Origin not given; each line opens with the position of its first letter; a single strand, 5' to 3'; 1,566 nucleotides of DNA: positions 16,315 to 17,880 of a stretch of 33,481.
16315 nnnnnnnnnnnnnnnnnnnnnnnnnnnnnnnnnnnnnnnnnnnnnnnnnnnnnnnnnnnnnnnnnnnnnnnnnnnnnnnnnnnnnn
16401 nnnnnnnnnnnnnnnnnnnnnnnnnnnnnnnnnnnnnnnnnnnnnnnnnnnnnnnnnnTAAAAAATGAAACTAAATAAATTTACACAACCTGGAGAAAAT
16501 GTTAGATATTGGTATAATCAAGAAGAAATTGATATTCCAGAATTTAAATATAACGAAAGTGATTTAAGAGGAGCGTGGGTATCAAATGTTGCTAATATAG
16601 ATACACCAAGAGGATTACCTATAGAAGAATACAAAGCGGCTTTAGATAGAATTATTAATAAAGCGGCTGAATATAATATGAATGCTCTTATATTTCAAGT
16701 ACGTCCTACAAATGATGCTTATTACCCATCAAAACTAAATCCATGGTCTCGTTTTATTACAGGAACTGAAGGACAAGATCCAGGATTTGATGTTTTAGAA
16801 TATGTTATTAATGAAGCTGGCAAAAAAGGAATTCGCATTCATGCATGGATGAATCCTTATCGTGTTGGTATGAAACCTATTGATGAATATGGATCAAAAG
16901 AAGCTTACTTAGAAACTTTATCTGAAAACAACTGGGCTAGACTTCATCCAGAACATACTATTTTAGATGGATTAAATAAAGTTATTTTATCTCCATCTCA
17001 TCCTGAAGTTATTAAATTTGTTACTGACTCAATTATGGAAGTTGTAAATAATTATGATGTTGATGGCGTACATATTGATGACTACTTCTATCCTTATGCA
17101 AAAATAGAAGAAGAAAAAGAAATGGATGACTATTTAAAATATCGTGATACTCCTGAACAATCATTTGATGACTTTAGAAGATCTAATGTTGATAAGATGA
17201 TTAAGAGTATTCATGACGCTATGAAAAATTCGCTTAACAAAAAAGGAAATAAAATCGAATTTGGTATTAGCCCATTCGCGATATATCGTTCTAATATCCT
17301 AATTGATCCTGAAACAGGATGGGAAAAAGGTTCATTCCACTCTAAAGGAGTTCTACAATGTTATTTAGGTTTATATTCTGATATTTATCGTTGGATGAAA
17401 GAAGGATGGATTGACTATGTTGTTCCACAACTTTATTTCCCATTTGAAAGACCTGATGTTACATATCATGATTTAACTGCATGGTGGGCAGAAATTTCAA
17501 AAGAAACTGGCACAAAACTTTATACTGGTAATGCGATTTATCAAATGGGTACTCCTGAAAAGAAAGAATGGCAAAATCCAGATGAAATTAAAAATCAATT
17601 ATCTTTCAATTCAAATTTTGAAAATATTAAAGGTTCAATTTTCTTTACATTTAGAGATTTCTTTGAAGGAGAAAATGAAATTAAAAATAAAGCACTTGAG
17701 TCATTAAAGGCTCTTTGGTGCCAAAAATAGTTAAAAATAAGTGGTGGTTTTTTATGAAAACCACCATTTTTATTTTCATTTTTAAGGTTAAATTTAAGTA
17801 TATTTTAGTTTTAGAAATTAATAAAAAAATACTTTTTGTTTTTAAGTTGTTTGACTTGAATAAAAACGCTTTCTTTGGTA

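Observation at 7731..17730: Three paralogous GHL10 (ex-DUF187) proteins embedded with amino-sugar and D-amino-acid-peptide processing enzymes: a candidate muropeptide or glycopeptide salvage pathway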

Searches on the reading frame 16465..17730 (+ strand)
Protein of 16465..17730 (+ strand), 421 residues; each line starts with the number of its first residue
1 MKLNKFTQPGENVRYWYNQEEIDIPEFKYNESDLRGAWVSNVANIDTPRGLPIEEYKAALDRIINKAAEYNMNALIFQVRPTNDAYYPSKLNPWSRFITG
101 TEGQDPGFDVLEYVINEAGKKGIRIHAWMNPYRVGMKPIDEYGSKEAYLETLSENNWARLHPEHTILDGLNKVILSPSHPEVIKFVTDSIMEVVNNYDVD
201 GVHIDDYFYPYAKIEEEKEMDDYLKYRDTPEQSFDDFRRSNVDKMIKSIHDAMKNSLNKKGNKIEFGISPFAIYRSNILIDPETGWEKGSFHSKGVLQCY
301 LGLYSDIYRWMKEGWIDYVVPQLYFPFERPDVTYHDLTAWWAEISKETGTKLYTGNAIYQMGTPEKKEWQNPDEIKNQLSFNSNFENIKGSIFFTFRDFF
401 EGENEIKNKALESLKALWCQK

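Call 4: search_protein_families(library=pfam, proteins=[window:16465-17727:+], max_evalue=0.01)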
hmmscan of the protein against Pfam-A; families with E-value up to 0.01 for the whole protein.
window:16465-17727:+ (421 aa): 3 families
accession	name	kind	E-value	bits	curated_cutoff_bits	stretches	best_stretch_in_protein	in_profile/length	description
PF02638.21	GHL10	-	3.2e-63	214.1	27.9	1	34-368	2-306/311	Glycosyl hydrolase-like 10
PF14871.12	GHL6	-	0.00024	21.8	35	1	62-205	4-131/132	Hypothetical glycosyl hydrolase 6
PF14799.11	FAM195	-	0.0029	18.4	25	1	174-245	28-88/98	FAM195 family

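Call 6: search_protein_families(library=ncbifam, proteins=[window:16465-17727:+], max_evalue=0.01)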
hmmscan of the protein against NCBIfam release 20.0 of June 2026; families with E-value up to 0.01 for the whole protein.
window:16465-17727:+ (421 aa): 0 families

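Call 10: search_solved_structures(query=window:16465-17727:+, max_evalue=0.01, show_alignments=2)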
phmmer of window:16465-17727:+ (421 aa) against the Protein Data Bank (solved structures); distinct sequences matched with E-value up to 0.01: 1.
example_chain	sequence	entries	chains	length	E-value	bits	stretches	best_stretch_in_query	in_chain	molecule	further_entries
5oq2_A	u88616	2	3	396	2.5e-74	254.1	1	29-403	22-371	Cwp19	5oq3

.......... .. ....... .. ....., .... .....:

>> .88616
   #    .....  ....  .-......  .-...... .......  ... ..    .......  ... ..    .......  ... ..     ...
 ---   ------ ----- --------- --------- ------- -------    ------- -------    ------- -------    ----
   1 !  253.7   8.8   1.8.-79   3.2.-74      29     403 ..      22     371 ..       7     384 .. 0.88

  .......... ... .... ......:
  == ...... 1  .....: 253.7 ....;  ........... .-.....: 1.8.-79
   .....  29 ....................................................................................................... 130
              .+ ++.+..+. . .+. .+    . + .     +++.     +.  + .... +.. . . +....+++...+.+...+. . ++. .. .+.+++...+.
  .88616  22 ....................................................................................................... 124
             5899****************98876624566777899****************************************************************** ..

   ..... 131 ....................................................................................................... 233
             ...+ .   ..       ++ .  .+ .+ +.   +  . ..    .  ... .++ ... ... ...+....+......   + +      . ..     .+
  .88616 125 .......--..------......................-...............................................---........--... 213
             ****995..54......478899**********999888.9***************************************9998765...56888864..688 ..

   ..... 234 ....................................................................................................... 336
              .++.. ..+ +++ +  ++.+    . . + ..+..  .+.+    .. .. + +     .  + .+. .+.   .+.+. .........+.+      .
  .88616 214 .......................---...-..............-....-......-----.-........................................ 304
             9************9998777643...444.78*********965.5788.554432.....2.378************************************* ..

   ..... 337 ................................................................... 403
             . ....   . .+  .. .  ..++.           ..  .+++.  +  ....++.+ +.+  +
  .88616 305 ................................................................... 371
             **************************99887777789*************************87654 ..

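Call 15: find_encoding_contigs(protein=window:16465-17730:+, flank=10000, max_places=6)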
Protein window:16465-17730:+ (421 aa): no gene with exactly this product is on record in the collection.

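Call 16: find_homologous_proteins(query=window:16465-17727:+, max_evalue=1e-20)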
Query window:16465-17727:+ (421 aa): 7424 proteins with E <= 1e-20 among 8000 candidates; the best 120 are listed.
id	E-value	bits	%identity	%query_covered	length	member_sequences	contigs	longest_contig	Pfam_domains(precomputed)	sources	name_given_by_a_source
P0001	9.6e-293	989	100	100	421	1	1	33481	PF02638.22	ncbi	-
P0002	2.4e-291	984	100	100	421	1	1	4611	PF02638.22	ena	-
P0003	2.9e-290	981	99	100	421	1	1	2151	PF02638.22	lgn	-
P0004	3.2e-279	944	94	100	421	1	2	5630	PF02638.22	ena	-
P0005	3.3e-279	944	94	100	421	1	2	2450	PF02638.22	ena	-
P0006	5.3e-279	944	94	100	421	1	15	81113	PF02638.22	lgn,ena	-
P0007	1.8e-278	942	94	100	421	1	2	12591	PF02638.22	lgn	-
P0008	1.2e-265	899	90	100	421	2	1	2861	PF02638.22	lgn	-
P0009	6.7e-264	894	90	100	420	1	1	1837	PF02638.22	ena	-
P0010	1.9e-247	840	84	100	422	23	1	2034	PF02638.22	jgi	jgi:uncharacterized lipoprotein YddW (UPF0748 family)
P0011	3.3e-245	832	85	100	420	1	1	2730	PF14871.13,PF02638.22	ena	-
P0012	2.8e-240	816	83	100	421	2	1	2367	PF02638.22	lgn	-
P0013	4.8e-237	805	81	100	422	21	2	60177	PF02638.22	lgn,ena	-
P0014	7.1e-236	801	80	100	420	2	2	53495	PF02638.22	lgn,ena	-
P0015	5.1e-234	795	79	100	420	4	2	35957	PF14871.13,PF02638.22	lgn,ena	-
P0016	5.1e-234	795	80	100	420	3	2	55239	PF02638.22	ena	-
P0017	1.8e-218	744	76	99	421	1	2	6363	PF02638.22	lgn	-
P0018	7.5e-218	742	76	99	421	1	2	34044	PF02638.22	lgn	-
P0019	3.5e-197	674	68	100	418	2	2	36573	PF02638.22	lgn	-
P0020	2.0e-196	671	67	99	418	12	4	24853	PF02638.22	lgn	-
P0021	1.2e-193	662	69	99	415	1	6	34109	PF02638.22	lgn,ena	-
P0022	1.3e-193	662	69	99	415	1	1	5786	PF02638.22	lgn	-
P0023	2.6e-193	661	69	99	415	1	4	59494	PF02638.22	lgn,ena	-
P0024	4.3e-193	660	68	99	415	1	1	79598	PF02638.22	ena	-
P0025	4.8e-193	660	69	99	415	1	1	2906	PF02638.22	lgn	-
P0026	8.6e-193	659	69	99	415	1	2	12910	PF02638.22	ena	-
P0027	9.8e-193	659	69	99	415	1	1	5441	PF02638.22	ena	-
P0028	1.1e-192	659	68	99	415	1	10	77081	PF02638.22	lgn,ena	-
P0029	2.3e-192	658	69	99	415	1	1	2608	PF02638.22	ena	-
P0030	2.4e-192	658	68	99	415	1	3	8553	PF02638.22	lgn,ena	-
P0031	2.8e-192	658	68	99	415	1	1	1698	PF02638.22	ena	-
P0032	6.1e-192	657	68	99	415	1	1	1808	PF02638.22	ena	-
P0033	7.4e-192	656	68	99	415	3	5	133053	PF02638.22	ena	-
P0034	1.3e-191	656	68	99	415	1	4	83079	PF02638.22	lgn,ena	-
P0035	7.9e-191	653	67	99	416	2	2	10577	PF02638.22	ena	-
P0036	4.9e-190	650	67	99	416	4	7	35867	PF02638.22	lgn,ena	-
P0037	8.1e-190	650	68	100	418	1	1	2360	PF02638.22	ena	-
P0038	2.8e-188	645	68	100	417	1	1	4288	PF02638.22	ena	-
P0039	2.3e-187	642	67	99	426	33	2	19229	PF02638.22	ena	-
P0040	3.8e-187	641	65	100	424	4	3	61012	PF02638.22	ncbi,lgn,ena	-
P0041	4.8e-187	640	65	99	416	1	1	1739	PF02638.22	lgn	-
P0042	6.2e-187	640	67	99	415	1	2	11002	PF02638.22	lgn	-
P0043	4.9e-186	637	66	99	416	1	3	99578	PF02638.22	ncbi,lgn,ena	-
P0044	1.3e-185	636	65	100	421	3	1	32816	PF02638.22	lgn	-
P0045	3.8e-185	634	66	99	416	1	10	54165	PF02638.22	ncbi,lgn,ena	-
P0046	1.1e-184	633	65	99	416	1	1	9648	PF02638.22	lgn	-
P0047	2.4e-184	632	65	99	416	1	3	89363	PF02638.22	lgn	-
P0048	2.4e-184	632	65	99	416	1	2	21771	PF14871.13,PF02638.22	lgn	-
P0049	5.4e-184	630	65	99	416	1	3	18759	PF02638.22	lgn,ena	-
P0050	1.3e-183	629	65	99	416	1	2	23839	PF02638.22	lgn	-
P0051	1.4e-183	629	63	100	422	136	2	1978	PF02638.22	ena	-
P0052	1.5e-183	629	65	99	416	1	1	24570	PF02638.22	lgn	-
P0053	1.5e-183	629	65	100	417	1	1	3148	PF02638.22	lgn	-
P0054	1.7e-183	629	65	99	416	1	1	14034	PF02638.22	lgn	-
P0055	3.1e-183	628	64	99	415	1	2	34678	PF02638.22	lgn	-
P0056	3.9e-183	628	65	99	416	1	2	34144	PF02638.22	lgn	-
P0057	5.4e-183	627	65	99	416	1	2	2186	PF02638.22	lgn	-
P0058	1.1e-182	626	63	100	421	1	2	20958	PF02638.22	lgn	-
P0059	1.5e-182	626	64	100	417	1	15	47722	PF02638.22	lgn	-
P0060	1.8e-182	625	65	99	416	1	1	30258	PF02638.22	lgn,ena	-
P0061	2.3e-182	625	65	99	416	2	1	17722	PF02638.22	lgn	-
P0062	2.4e-182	625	65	99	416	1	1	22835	PF02638.22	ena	-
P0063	3.9e-182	624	65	99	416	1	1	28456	PF02638.22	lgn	-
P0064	4.2e-182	624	64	100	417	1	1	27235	PF02638.22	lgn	-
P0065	4.8e-182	624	65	99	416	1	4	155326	PF02638.22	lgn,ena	-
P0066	5.3e-182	624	64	100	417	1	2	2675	PF02638.22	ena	-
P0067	6.0e-182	624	63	100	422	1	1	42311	PF02638.22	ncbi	-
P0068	6.5e-182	624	64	100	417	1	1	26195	PF02638.22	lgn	-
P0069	7.6e-182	623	65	99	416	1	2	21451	PF02638.22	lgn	-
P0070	9.7e-182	623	64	99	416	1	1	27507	PF02638.22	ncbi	-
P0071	1.6e-181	622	63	100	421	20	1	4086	PF02638.22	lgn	-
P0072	1.6e-181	622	64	99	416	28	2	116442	PF02638.22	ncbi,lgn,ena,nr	ncbi:MAG: family 10 glycosylhydrolase [Bacilli bacterium]|nr:family 10 glycosylhydrolase [Bacilli ba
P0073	1.7e-181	622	64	99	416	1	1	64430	PF02638.22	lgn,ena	-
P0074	2.1e-181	622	63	100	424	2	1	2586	PF02638.22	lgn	-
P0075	2.5e-181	622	64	99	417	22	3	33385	PF02638.22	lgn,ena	-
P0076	2.8e-181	621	64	100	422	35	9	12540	PF02638.22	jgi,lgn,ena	jgi:uncharacterized lipoprotein YddW (UPF0748 family)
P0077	2.9e-181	621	64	100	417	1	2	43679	PF02638.22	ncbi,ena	ncbi:MAG: glycoside hydrolase family 10 protein [Bacilli bacterium]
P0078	3.3e-181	621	63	100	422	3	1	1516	PF14871.13,PF02638.22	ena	-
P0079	4.7e-181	621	64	99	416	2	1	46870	PF02638.22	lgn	-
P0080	4.9e-181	621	64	99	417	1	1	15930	PF02638.22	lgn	-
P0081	5.0e-181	621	64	100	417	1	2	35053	PF02638.22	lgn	-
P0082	7.0e-181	620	64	99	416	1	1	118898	PF02638.22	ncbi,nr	ncbi:MAG: family 10 glycosylhydrolase [Bacilli bacterium]|nr:family 10 glycosylhydrolase [Bacilli ba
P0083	1.1e-180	620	64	100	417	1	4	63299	PF02638.22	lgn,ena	-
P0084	1.4e-180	619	64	99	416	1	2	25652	PF02638.22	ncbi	-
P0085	1.5e-180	619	63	100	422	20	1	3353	PF02638.22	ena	-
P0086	3.2e-180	618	65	99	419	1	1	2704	PF02638.22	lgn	-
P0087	5.0e-180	617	64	99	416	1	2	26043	PF02638.22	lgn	-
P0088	5.4e-180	617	64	99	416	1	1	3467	PF02638.22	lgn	-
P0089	1.0e-179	616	63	100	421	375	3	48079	PF02638.22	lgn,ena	-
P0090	1.1e-179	616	64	100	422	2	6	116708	PF02638.22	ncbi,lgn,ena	-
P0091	1.2e-179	616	64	99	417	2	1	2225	PF02638.22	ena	-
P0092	2.4e-179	615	64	100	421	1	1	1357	PF02638.22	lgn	-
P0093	2.5e-179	615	64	99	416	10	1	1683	PF02638.22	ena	-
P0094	2.8e-179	615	64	99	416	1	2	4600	PF02638.22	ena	-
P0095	2.9e-179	615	62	100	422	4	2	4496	PF02638.22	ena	-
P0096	3.4e-179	615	64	99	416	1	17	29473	PF02638.22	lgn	-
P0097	3.5e-179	615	63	100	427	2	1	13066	PF02638.22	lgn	-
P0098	1.1e-178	613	63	100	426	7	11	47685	PF02638.22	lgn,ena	-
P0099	1.3e-178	613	63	99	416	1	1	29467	PF02638.22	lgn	-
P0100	1.5e-178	612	63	99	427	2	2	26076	PF02638.22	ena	-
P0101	1.6e-178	612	63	99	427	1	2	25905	PF02638.22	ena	-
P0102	4.3e-178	611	63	99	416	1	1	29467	PF02638.22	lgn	-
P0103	4.5e-178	611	62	100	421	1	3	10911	PF02638.22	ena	-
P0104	4.6e-178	611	64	99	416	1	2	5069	PF02638.22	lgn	-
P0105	4.8e-178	611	64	100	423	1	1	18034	PF02638.22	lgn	-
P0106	5.7e-178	611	63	99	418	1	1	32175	PF02638.22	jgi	-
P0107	5.7e-178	611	64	100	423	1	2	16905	PF02638.22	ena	-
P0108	6.7e-178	610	65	100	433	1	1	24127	PF02638.22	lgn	-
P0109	1.3e-177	609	64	99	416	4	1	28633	PF02638.22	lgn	-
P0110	4.1e-177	608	62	100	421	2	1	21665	PF02638.22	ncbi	-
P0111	4.9e-177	607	64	99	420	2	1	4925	PF02638.22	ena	-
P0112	1.0e-176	606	63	100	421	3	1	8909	PF02638.22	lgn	-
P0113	1.3e-176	606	63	100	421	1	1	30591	PF02638.22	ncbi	-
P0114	2.3e-176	605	62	100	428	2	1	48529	PF02638.22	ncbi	-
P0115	1.3e-175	603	62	99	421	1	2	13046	PF02638.22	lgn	-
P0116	1.8e-175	602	61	99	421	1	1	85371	PF02638.22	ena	-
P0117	1.9e-175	602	64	99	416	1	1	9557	PF02638.22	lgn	-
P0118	6.4e-175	601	62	99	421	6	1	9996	PF02638.22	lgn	-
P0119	1.1e-174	600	61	100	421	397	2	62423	PF02638.22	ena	-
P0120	1.6e-174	599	62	99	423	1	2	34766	PF02638.22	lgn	-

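Call 17: find_encoding_contigs(protein=P0001, flank=10000, max_places=2)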
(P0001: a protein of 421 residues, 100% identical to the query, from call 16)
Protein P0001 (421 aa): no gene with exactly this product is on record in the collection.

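Call 18: find_encoding_contigs(protein=P0072, flank=10000, max_places=3)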
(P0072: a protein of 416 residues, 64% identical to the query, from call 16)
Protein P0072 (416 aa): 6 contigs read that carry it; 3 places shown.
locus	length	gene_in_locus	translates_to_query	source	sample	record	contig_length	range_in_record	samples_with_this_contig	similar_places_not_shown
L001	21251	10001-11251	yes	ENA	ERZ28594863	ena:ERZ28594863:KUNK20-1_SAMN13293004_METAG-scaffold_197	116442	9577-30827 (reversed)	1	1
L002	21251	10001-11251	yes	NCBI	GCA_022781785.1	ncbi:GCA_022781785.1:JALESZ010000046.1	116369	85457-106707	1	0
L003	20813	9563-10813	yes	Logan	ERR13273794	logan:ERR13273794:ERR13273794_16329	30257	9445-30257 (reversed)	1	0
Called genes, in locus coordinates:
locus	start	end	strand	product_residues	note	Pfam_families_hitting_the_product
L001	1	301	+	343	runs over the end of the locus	PF00356:LacI, PF00532:Peripla_BP_1, PF13377:Peripla_BP_3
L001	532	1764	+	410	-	PF00579:tRNA-synt_1b, PF22421:SYY_C-terminal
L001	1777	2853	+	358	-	PF00144:Beta-lactamase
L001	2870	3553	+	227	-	PF02585:PIG-L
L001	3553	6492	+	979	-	PF02638:GHL10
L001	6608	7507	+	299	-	PF01244:Peptidase_M19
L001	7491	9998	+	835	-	PF02638:GHL10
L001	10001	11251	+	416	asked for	PF02638:GHL10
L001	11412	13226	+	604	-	PF02838:Glyco_hydro_20b, PF00728:Glyco_hydro_20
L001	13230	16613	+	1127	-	-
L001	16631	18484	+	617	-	PF00528:BPD_transp_1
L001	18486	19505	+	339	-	PF00528:BPD_transp_1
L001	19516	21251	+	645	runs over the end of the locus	-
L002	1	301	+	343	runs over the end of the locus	PF00356:LacI, PF00532:Peripla_BP_1, PF13377:Peripla_BP_3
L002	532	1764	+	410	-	PF00579:tRNA-synt_1b, PF22421:SYY_C-terminal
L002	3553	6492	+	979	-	PF02638:GHL10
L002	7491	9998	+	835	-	PF02638:GHL10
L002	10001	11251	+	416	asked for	PF02638:GHL10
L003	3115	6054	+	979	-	PF02638:GHL10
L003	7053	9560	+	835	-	PF02638:GHL10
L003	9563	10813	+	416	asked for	PF02638:GHL10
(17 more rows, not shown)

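Call 20: find_related_loci(query=A1, collection=genome_contigs, flank=10000)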
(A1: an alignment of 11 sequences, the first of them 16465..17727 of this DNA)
Query A1 (421 aa) in genome_contigs; peptide patterns used: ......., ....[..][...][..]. (x = any residue, [..] = any of these).
599 stretches matched a pattern (row limit reached: there are more); 510 encode a relative of the query (tblastn E <= 1e-3); the best 80 are kept; 80 distinct loci.
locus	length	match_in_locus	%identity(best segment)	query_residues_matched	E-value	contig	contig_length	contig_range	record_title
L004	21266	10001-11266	67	1-418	0e+0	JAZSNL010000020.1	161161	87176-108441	MAG: Bacilli bacterium isolate T1900044551_TS20190017.MAGScoT_cleanbin_000012 SGB_234_k141_1448351, whole genome shotgun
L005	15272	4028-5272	66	1-418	0e+0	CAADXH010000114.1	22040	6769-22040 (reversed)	MAG TPA_asm: Bacilli bacterium, isolate HGM10607, WGS project CAADXH010000000 data, contig: ERS396321_61_k85_196125, who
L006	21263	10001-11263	64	1-420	0e+0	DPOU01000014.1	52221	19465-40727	MAG TPA_asm: Acholeplasmatales bacterium isolate UBA11505 contig_3594, whole genome shotgun sequence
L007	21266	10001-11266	63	1-421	0e+0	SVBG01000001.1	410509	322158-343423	MAG: Erysipelotrichaceae bacterium isolate SIG222 NODE_14_length_410509_cov_9.107456, whole genome shotgun sequence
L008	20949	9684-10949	63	1-421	0e+0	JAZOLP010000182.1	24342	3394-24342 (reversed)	MAG: Bacilli bacterium isolate T1900045653_YK20190347.MAGScoT_cleanbin_000005 SGB_8225_k141_1744094, whole genome shotgu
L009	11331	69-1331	63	1-420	0e+0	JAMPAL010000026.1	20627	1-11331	MAG: Anaeroplasma bactoclasticum isolate NALB_7813_16 Scaffold_#26__SCF_026___20627_bp, whole genome shotgun sequence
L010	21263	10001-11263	63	1-420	0e+0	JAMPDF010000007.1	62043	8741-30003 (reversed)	MAG: Prevotella sp. isolate NALB_7821b_9 Scaffold_#7__SCF_007__61943_bp, whole genome shotgun sequence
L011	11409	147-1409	62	1-420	0e+0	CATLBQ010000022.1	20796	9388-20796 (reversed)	MAG TPA_asm: uncultured Bacilli bacterium isolate MGG03213_1680015441 genome assembly, contig: ERR2497921_582, whole gen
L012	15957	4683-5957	62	1-419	0e+0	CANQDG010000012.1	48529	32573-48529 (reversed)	MAG: uncultured Bacilli bacterium isolate Lapin-005__bin89 genome assembly, contig: Lapin-005__NODE_896_length_48529_cov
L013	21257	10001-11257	61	1-418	8e-176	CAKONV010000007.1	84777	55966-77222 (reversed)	MAG: uncultured Bacilli bacterium isolate REFINED_METABAT215_TOP10_CONTIGS_1500_ASSEMBLY_K77_MERGED__Hadza_MoBio_hadza-E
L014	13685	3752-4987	62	2-415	1e-170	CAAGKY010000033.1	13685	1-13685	MAG TPA_asm: Bacilli bacterium, isolate HGM10611, WGS project CAAGKY010000000 data, contig: SRS476346_55_k119_70011, who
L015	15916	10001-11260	60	1-418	1e-166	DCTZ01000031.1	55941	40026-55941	MAG TPA_asm: Bacillales bacterium UBA1427 UBA1427_contig_22642, whole genome shotgun sequence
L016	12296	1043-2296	60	1-420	9e-166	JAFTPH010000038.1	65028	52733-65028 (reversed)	MAG: Bacilli bacterium isolate RGIG4026 Roe_deer_Cecum-5__c320036, whole genome shotgun sequence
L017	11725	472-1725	61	1-420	5e-165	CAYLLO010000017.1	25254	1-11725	MAG TPA_asm: uncultured Staphylococcaceae bacterium isolate SRP225648_co1_545 genome assembly, contig: NODE_4346_length_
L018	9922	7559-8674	65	53-421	6e-163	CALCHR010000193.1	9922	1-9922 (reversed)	MAG TPA_asm: uncultured Bacteroidales bacterium isolate SRR6425778_bin.38_CONCOCT_v1.1_MAG genome assembly, contig: ERZ1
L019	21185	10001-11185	59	18-418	3e-154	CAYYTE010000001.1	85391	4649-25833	MAG TPA_asm: uncultured Staphylococcaceae bacterium isolate binchicken_co154_124 genome assembly, contig: NODE_225_lengt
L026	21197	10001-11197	41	1-417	6e-98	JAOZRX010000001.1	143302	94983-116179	MAG: Candidatus Izemoplasma sp. isolate GMC6.maxbin2.120_sub GMC6_12_length_143302_cov_12.453594, whole genome shotgun s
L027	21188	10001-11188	42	33-418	1e-96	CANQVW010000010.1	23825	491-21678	MAG: uncultured Bacilli bacterium isolate Lapin-014__bin45 genome assembly, contig: Lapin-014__NODE_1695_length_23825_co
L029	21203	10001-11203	40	1-417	1e-95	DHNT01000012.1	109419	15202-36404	MAG TPA_asm: Acholeplasmataceae bacterium UBA5409 UBA5409_contig_964, whole genome shotgun sequence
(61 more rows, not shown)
